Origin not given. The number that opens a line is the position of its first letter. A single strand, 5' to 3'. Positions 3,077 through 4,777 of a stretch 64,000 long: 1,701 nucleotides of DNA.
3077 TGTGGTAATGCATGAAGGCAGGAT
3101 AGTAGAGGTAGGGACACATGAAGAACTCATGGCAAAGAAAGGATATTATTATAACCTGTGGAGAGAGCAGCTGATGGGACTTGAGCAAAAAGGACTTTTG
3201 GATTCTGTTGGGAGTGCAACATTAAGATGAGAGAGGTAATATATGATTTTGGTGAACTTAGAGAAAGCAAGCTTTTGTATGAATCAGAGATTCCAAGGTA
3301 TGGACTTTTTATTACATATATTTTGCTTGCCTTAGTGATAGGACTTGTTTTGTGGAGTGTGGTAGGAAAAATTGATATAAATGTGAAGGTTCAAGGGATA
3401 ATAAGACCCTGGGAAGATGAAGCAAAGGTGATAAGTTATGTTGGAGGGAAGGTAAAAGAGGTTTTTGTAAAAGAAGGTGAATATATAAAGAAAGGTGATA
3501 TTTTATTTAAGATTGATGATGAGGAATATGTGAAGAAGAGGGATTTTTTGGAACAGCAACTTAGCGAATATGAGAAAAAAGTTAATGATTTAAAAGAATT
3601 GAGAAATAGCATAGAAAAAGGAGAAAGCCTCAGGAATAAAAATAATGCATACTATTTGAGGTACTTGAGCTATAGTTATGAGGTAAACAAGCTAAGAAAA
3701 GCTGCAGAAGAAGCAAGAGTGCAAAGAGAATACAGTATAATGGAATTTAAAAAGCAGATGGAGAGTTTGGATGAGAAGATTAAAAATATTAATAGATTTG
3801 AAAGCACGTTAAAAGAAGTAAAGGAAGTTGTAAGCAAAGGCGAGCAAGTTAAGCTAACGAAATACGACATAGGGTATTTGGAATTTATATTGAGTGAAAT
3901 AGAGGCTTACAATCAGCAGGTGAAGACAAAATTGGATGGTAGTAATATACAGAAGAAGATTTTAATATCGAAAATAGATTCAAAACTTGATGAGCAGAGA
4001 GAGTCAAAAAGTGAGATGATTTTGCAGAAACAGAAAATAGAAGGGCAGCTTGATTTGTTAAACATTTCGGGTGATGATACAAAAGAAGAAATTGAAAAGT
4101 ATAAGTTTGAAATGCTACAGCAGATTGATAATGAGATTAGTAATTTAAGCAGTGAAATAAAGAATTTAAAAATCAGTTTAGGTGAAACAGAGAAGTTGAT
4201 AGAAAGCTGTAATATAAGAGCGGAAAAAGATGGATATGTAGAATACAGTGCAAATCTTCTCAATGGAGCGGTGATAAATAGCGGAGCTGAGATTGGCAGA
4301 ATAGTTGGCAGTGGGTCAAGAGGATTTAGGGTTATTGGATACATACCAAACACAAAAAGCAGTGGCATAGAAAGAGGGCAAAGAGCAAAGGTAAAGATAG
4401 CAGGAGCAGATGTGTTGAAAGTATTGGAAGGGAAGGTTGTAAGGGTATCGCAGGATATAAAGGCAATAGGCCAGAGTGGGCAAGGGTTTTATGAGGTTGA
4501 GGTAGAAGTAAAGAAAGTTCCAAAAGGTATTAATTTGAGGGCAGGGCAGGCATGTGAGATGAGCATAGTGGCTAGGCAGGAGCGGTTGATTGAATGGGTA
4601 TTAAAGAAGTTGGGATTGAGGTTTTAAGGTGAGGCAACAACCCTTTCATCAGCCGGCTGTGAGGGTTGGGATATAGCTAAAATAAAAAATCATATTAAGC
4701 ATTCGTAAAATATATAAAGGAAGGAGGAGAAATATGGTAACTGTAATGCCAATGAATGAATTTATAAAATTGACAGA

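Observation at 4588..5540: Duplicated gene-junction module with GC-rich palindromic hairpins in front of precursor genes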

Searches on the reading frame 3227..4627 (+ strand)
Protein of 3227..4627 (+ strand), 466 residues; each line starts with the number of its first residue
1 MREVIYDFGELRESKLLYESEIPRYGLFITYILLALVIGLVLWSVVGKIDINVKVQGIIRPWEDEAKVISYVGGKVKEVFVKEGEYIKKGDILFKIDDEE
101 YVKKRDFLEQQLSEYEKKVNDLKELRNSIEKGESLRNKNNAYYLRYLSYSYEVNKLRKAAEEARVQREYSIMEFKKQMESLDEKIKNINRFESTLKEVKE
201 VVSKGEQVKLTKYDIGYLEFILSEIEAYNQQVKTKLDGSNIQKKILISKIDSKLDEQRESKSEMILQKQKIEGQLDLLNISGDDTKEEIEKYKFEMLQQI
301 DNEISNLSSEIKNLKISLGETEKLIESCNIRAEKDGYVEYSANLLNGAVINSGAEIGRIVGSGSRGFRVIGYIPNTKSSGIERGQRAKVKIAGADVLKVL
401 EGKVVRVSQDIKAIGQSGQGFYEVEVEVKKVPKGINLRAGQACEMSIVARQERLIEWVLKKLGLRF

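Call 10: search_protein_families(library=pfam, proteins=[window:3227-4627:+], max_evalue=0.01)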
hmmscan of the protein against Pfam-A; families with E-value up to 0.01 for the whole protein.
window:3227-4627:+ (466 aa): 3 families
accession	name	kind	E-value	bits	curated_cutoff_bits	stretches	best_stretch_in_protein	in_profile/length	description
PF13437.12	HlyD_3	-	4.3e-14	53.6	22.2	1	330-440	2-106/106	HlyD family secretion protein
PF13533.13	Biotin_lipoyl_2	-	2.2e-08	34.1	29.8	1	70-97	5-32/32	Biotin-lipoyl like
PF16576.10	HlyD_D23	-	1.5e-07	31.3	30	2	52-118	5-73/214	Barrel-sandwich domain of CusB or HlyD membrane-fusion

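Call 11: search_protein_families(library=ncbifam, proteins=[window:3227-4627:+], max_evalue=0.01)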
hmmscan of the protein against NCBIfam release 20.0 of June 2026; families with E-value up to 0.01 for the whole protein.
window:3227-4627:+ (466 aa): 14 families
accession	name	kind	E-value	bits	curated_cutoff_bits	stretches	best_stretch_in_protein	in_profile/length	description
TIGR01843.1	type_I_hlyD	subfamily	2.4e-37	128.9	208.65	1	24-460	2-409/422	HlyD family type I secretion periplasmic adaptor subunit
TIGR01000.1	bacteriocin_acc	subfamily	4.4e-30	105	258.85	1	14-447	9-438/457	bacteriocin secretion accessory protein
TIGR03794.1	NHLM_micro_HlyD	equivalog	6.3e-20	71.5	156.2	2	32-146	25-139/421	NHLP bacteriocin system secretion protein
TIGR01730.1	RND_mfp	subfamily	3.1e-17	62.5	94.9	2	63-166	24-124/322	efflux RND transporter periplasmic adaptor subunit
TIGR00998.1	8a0101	subfamily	3e-13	49.4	390.8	1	30-409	8-283/334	EmrA/EmrK family multidrug efflux transporter periplasmic adaptor subunit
NF007850.1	PRK10559.1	equivalog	5.1e-10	39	400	1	310-412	130-227/303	p-hydroxybenzoic acid efflux pump subunit AaeA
NF007785.0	PRK10476.1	equivalog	3.5e-09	35.9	376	1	64-118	47-101/347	multidrug transporter subunit MdtN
NF045904.1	RND-peri-MexE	equivalog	2.3e-06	26.8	714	1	68-140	66-135/390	multidrug efflux RND transporter periplasmic adaptor subunit MexE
NF006079.0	PRK08225.1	equivalog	0.0018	18.3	95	1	65-96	38-69/70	acetyl-CoA carboxylase biotin carboxyl carrier protein subunit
NF011715.0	PRK15136.1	equivalog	0.0026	16.5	563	1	65-115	61-115/390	multidrug efflux MFS transporter periplasmic adaptor subunit EmrA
NF010670.0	PRK14067.1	equivalog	0.0043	16.7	107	0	112-180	7-76/81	exodeoxyribonuclease VII small subunit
NF002939.0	PRK03598.1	equivalog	0.0043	16.3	393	0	72-106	51-85/332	secretion protein HlyD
NF045780.1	TrlF_fam_ATP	equivalog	0.0068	15.2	350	1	94-327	458-683/944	TrlF family AAA-like ATPase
NF007132.1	PRK09578.1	equivalog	0.0087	14.8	512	0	49-112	50-112/396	MexX/AxyX family multidrug efflux RND transporter periplasmic adaptor subunit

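Call 12: find_homologous_proteins(query=window:3227-4627:+, max_evalue=1e-20)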
Query window:3227-4627:+ (466 aa): 27 proteins with E <= 1e-20 among 8000 candidates.
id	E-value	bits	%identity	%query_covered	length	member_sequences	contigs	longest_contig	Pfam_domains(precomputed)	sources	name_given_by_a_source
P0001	1.6e-287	971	100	100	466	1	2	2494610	PF25984.1,PF26002.1,PF25917.1,PF25887.2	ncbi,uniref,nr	ncbi:HlyD family efflux transporter periplasmic adaptor subunit [Caldicellulosiruptor naganoensis]|u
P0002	2.3e-261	885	91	100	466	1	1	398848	PF25984.1,PF26002.1,PF25917.1,PF25887.2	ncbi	-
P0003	9.1e-253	857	87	100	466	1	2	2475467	PF25984.1,PF26002.1,PF25917.1,PF25887.2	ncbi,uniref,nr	ncbi:HlyD family efflux transporter periplasmic adaptor subunit [Caldicellulosiruptor morganii]|unir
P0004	2.8e-250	849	86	100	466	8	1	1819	PF25984.1,PF26002.1,PF25935.1,PF25917.1,PF25887.2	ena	-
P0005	2.7e-246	836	85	100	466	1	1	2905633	PF25984.1,PF26002.1,PF25917.1,PF25887.2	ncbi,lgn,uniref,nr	ncbi:HlyD family efflux transporter periplasmic adaptor subunit [Caldicellulosiruptor changbaiensis]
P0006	4.2e-246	835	83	100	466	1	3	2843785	PF25984.1,PF26002.1,PF25917.1,PF25887.2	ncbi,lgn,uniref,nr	ncbi:secretion protein HlyD family protein [Caldicellulosiruptor kronotskyensis 2002]|uniref:Secreti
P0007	7.4e-239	811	82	100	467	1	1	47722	PF25984.1,PF26002.1,PF25917.1,PF25887.2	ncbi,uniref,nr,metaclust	ncbi:HlyD family efflux transporter periplasmic adaptor subunit [Caldicellulosiruptor sp. F32]|unire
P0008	1.1e-236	804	81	100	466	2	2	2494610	PF25984.1,PF26002.1,PF25917.1,PF25887.2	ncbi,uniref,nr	ncbi:HlyD family efflux transporter periplasmic adaptor subunit [Caldicellulosiruptor naganoensis]|u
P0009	1.7e-236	803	81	100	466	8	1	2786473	PF25984.1,PF26002.1,PF25917.1,PF25887.2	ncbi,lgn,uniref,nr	ncbi:secretion protein HlyD family protein [Caldicellulosiruptor acetigenus I77R1B]|uniref:Secretion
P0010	5.7e-235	798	82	100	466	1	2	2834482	PF26002.1,PF25887.2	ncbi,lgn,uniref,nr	ncbi:HlyD family efflux transporter periplasmic adaptor subunit [Anaerocellum danielii]|uniref:HlyD 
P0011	1.1e-234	797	82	100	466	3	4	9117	PF25984.1,PF26002.1,PF25917.1,PF25887.2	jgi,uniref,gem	uniref:HlyD family efflux transporter periplasmic adaptor subunit n=1 Tax=Caldicellulosiruptor owens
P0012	2.3e-234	796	82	100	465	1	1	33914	PF25984.1,PF26002.1,PF25935.1,PF25917.1,PF25887.2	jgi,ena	-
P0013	1.5e-233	794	80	100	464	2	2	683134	PF25984.1,PF26002.1,PF25887.2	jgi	-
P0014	2.0e-233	793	80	100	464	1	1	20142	PF25984.1,PF26002.1,PF25935.1,PF25917.1,PF25887.2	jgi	-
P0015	4.0e-233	792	81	100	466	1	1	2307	PF25984.1,PF26002.1,PF25917.1,PF25887.2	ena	-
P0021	3.2e-229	779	80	100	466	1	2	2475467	PF25984.1,PF26002.1,PF25917.1,PF25887.2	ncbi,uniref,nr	ncbi:HlyD family efflux transporter periplasmic adaptor subunit [Caldicellulosiruptor morganii]|unir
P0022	5.1e-229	779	79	100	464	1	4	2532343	PF25984.1,PF26002.1,PF25935.1,PF25917.1,PF25887.2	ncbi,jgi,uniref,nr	ncbi:secretion protein HlyD family protein [Caldicellulosiruptor obsidiansis OB47]|uniref:Secretion 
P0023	1.1e-222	758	77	100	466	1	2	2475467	PF25984.1,PF26002.1,PF25917.1,PF25887.2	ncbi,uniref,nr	ncbi:HlyD family efflux transporter periplasmic adaptor subunit [Caldicellulosiruptor morganii]|unir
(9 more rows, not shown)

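Call 13: find_related_loci(query=window:3227-4627:+, collection=genome_contigs, flank=5000)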
Query window:3227-4627:+ (466 aa) in genome_contigs; peptide patterns used: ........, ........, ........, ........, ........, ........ (x = any residue, [..] = any of these).
75 stretches matched a pattern, but none encodes a relative of the query by tblastn (E <= 1e-3).

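Call 14: find_encoding_contigs(protein=P0008, flank=5000, max_places=3)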
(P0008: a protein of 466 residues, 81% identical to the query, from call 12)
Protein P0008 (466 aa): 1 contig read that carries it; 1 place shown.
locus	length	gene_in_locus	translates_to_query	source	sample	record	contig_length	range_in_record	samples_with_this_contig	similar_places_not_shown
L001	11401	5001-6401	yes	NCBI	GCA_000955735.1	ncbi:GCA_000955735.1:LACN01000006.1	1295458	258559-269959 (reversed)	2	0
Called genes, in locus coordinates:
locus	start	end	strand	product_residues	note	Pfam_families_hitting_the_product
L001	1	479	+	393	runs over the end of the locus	PF02163:Peptidase_M50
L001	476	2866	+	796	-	PF02687:FtsX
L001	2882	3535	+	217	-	PF02463:SMC_N (weak), PF00005:ABC_tran, PF13304:AAA_21 (faint)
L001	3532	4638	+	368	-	-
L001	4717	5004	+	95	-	-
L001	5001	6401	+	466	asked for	PF25917:BSH_RND (weak), PF25984:BSH_YknX (weak), PF25887:HB_LcnD, PF26002:Beta-barrel_AprE (weak)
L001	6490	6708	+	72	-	-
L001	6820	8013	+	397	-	PF12679:ABC2_membrane_2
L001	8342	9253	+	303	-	PF00005:ABC_tran, PF13304:AAA_21 (faint)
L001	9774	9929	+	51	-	-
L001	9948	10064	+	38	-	-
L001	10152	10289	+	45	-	-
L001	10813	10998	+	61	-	-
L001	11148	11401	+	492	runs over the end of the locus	PF13551:HTH_29 (faint), PF00665:rve, PF13683:rve_3, PF22483:Mu-transpos_C_2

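Call 15: find_encoding_contigs(protein=P0003, flank=5000, max_places=3)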
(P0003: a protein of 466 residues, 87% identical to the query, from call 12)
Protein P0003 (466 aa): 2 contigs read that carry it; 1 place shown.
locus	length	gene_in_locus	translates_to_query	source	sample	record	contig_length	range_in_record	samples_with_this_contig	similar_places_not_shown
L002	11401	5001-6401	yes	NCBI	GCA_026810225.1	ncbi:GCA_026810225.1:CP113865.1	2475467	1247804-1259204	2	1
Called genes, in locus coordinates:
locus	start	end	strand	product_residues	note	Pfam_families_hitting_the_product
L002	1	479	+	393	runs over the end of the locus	PF02163:Peptidase_M50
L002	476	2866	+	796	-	PF02687:FtsX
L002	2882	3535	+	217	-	PF02463:SMC_N (weak), PF00005:ABC_tran, PF13304:AAA_21 (faint)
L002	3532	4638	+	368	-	-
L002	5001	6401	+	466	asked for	PF25917:BSH_RND (faint), PF25984:BSH_YknX (weak), PF25887:HB_LcnD, PF26002:Beta-barrel_AprE (weak)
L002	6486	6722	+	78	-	-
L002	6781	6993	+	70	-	-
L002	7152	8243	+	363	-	-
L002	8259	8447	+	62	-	-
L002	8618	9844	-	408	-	PF01548:DEDD_Tnp_IS110, PF02371:Transposase_20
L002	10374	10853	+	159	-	-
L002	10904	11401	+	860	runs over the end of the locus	PF13575:DUF4135, PF05147:LANC_like (weak)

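Call 16: find_encoding_contigs(protein=P0002, flank=5000, max_places=3)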
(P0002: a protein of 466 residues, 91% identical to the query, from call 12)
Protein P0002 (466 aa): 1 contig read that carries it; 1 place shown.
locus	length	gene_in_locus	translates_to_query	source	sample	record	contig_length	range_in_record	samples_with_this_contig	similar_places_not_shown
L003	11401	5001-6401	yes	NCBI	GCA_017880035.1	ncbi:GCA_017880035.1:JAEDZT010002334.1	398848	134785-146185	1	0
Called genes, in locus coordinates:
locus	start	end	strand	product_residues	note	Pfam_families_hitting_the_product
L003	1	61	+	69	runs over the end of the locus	PF02597:ThiS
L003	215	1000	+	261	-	PF01171:ATP_bind_3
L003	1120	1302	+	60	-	-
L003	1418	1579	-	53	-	-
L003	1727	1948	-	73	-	-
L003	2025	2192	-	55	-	-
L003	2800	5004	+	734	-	PF03412:Peptidase_C39, PF00664:ABC_membrane, PF00005:ABC_tran, PF02463:SMC_N (weak)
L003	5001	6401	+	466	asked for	PF25917:BSH_RND (faint), PF25984:BSH_YknX (weak), PF25887:HB_LcnD, PF26002:Beta-barrel_AprE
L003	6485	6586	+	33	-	-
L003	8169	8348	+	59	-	-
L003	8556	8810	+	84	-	PF11667:DUF3267 (weak)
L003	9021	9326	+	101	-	PF01548:DEDD_Tnp_IS110 (weak)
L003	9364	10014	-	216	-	PF00872:Transposase_mut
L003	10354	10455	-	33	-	-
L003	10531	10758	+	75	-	PF01548:DEDD_Tnp_IS110 (weak)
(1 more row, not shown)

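Call 22: find_encoding_contigs(protein=P0001, flank=10000, max_places=3)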
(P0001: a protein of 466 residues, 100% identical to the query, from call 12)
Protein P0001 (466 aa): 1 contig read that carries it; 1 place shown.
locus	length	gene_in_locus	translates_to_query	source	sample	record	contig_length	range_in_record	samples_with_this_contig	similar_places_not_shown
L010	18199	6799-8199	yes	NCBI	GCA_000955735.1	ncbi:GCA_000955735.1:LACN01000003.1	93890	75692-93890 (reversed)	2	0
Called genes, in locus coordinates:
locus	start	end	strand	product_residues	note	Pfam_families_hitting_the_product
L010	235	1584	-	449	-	-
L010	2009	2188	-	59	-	-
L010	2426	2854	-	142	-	PF00082:Peptidase_S8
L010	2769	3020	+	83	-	-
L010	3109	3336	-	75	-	PF13751:DDE_Tnp_1_6 (weak)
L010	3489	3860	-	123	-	-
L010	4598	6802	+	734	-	PF03412:Peptidase_C39, PF00664:ABC_membrane, PF00005:ABC_tran, PF02463:SMC_N (weak)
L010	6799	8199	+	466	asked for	PF25917:BSH_RND (faint), PF25984:BSH_YknX (faint), PF25887:HB_LcnD, PF26002:Beta-barrel_AprE (weak)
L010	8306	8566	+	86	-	-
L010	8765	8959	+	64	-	-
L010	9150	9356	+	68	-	-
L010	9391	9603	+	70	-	-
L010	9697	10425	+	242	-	PF02517:Rce1-like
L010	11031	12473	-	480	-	PF05598:DUF772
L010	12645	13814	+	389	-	PF12679:ABC2_membrane_2, PF12698:ABC2_membrane_3 (weak), PF12730:ABC2_membrane_4, PF13346:ABC2_membrane_5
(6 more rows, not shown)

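Call 24: find_encoding_contigs(protein=P0021, flank=4000, max_places=2)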
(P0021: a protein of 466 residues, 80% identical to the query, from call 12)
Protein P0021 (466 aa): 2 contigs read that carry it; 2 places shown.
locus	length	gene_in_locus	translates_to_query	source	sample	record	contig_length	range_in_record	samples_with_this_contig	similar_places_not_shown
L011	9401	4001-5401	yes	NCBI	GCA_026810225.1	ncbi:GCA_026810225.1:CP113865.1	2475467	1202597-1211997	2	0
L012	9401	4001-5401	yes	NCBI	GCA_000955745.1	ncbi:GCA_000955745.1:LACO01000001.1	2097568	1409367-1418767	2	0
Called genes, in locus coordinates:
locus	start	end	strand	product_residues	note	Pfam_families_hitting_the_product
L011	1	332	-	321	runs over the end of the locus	PF00082:Peptidase_S8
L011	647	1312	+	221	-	-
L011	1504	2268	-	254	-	PF01695:IstB_IS21, PF00308:Bac_DnaA, PF00004:AAA (weak)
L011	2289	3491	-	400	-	PF00665:rve, PF22483:Mu-transpos_C_2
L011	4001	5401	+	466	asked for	PF25917:BSH_RND (faint), PF25984:BSH_YknX (weak), PF25887:HB_LcnD, PF26002:Beta-barrel_AprE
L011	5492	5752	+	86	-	-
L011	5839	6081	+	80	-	-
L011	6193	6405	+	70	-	-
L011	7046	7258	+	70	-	-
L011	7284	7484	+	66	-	-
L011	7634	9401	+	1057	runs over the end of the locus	PF13575:DUF4135, PF05147:LANC_like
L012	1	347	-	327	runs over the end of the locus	PF00082:Peptidase_S8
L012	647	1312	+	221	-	-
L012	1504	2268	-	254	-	PF01695:IstB_IS21, PF00308:Bac_DnaA, PF00004:AAA (weak)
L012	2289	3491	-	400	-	PF00665:rve, PF22483:Mu-transpos_C_2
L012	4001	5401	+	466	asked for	PF25917:BSH_RND (faint), PF25984:BSH_YknX (weak), PF25887:HB_LcnD, PF26002:Beta-barrel_AprE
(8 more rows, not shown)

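Call 25: find_encoding_contigs(protein=P0023, flank=4000, max_places=2)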
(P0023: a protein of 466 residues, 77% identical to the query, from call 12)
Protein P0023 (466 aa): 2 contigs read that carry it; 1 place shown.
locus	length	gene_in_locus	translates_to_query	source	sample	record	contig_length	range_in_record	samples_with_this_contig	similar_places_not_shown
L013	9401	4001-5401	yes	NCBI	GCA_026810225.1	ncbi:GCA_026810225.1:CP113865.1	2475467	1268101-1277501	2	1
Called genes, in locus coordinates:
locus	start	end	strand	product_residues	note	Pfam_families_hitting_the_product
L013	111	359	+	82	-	PF19891:DUF6364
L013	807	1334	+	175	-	-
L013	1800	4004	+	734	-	PF03412:Peptidase_C39, PF00664:ABC_membrane, PF00005:ABC_tran, PF02463:SMC_N (weak)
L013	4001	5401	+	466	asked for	PF25917:BSH_RND (faint), PF25984:BSH_YknX (faint), PF25887:HB_LcnD, PF26002:Beta-barrel_AprE (weak)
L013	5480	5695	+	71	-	-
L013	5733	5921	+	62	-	-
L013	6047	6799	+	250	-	PF02517:Rce1-like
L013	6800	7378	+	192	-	PF11667:DUF3267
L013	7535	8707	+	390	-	PF12679:ABC2_membrane_2, PF12730:ABC2_membrane_4 (weak), PF13346:ABC2_membrane_5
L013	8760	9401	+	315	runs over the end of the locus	PF00005:ABC_tran, PF13304:AAA_21 (weak)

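Call 26: find_encoding_contigs(protein=P0006, flank=4000, max_places=3)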
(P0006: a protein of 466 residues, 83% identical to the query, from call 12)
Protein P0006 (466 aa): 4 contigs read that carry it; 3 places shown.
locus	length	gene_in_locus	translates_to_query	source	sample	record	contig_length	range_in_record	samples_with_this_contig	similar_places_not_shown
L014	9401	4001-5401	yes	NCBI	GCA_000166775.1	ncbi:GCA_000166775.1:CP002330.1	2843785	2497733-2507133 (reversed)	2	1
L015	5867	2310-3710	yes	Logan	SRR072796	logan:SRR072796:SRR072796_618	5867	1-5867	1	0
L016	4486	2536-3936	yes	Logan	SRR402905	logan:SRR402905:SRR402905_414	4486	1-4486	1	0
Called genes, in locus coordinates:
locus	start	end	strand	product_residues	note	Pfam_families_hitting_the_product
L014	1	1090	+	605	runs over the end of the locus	PF02574:S-methyl_trans, PF02219:MTHFR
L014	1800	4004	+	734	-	PF03412:Peptidase_C39, PF00664:ABC_membrane, PF00005:ABC_tran, PF02463:SMC_N (weak)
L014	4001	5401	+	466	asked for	PF25917:BSH_RND (faint), PF25984:BSH_YknX (weak), PF25887:HB_LcnD, PF26002:Beta-barrel_AprE (weak)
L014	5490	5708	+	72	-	-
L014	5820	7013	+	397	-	PF12679:ABC2_membrane_2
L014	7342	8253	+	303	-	PF00005:ABC_tran, PF13304:AAA_21 (faint)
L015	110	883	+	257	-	PF03412:Peptidase_C39, PF00664:ABC_membrane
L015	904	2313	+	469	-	PF00664:ABC_membrane, PF00005:ABC_tran, PF02463:SMC_N (weak)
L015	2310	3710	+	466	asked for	PF25917:BSH_RND (faint), PF25984:BSH_YknX (weak), PF25887:HB_LcnD, PF26002:Beta-barrel_AprE (weak)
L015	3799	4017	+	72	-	-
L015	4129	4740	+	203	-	-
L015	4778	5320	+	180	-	-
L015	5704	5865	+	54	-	?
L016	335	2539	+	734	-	PF03412:Peptidase_C39, PF00664:ABC_membrane, PF00005:ABC_tran, PF02463:SMC_N (weak)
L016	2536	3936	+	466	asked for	PF25917:BSH_RND (faint), PF25984:BSH_YknX (weak), PF25887:HB_LcnD, PF26002:Beta-barrel_AprE (weak)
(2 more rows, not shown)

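Call 27: find_encoding_contigs(protein=P0009, flank=4000, max_places=3)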
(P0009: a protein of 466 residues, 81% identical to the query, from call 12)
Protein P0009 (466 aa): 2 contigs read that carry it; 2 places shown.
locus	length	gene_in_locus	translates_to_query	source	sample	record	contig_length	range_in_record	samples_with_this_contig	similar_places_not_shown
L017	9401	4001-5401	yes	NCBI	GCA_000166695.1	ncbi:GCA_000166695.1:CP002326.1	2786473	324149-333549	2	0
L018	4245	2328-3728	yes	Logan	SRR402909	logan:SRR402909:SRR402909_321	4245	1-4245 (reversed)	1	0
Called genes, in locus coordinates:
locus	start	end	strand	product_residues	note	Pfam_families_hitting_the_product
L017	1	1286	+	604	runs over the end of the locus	PF02574:S-methyl_trans, PF02219:MTHFR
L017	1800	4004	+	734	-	PF03412:Peptidase_C39, PF00664:ABC_membrane, PF00005:ABC_tran, PF02463:SMC_N (weak)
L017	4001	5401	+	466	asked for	PF25917:BSH_RND (faint), PF25984:BSH_YknX (weak), PF25887:HB_LcnD, PF26002:Beta-barrel_AprE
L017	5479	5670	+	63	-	-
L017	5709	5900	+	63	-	-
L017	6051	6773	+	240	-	PF02517:Rce1-like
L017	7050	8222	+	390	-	PF12679:ABC2_membrane_2, PF12698:ABC2_membrane_3 (weak), PF12730:ABC2_membrane_4 (weak), PF13346:ABC2_membrane_5 (weak)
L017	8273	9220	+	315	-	PF00005:ABC_tran, PF13304:AAA_21 (faint)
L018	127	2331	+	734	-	PF03412:Peptidase_C39, PF00664:ABC_membrane, PF00005:ABC_tran, PF02463:SMC_N (weak)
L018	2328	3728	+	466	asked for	PF25917:BSH_RND (faint), PF25984:BSH_YknX (weak), PF25887:HB_LcnD, PF26002:Beta-barrel_AprE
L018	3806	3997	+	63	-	-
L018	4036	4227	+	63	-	-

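Call 36: find_encoding_contigs(protein=P0005, flank=8000, max_places=2)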
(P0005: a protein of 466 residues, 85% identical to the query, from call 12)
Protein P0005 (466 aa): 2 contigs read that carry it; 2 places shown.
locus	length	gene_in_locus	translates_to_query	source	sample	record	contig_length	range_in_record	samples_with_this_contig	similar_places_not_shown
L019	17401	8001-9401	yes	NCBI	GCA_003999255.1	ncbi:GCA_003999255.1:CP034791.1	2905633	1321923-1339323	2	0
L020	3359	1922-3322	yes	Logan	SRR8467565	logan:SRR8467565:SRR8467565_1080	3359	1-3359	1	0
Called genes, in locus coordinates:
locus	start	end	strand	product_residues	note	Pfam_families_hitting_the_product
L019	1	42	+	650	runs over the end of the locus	PF00162:PGK, PF00121:TIM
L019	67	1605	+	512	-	PF01676:Metalloenzyme, PF06415:iPGM_N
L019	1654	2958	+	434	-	PF03952:Enolase_N, PF00113:Enolase_C, PF13378:MR_MLE_C (faint)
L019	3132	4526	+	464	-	PF02614:UxaC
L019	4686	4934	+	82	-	PF19891:DUF6364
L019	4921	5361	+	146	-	PF01850:PIN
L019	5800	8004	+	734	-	PF03412:Peptidase_C39, PF00664:ABC_membrane, PF00005:ABC_tran, PF02463:SMC_N (weak)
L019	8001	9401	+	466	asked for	PF25917:BSH_RND (faint), PF25984:BSH_YknX (weak), PF25887:HB_LcnD, PF26002:Beta-barrel_AprE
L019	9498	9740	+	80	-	-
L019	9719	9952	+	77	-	-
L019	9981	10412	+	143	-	-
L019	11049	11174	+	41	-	-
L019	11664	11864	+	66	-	-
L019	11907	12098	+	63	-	-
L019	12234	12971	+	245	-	PF02517:Rce1-like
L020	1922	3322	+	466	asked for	PF25917:BSH_RND (faint), PF25984:BSH_YknX (weak), PF25887:HB_LcnD, PF26002:Beta-barrel_AprE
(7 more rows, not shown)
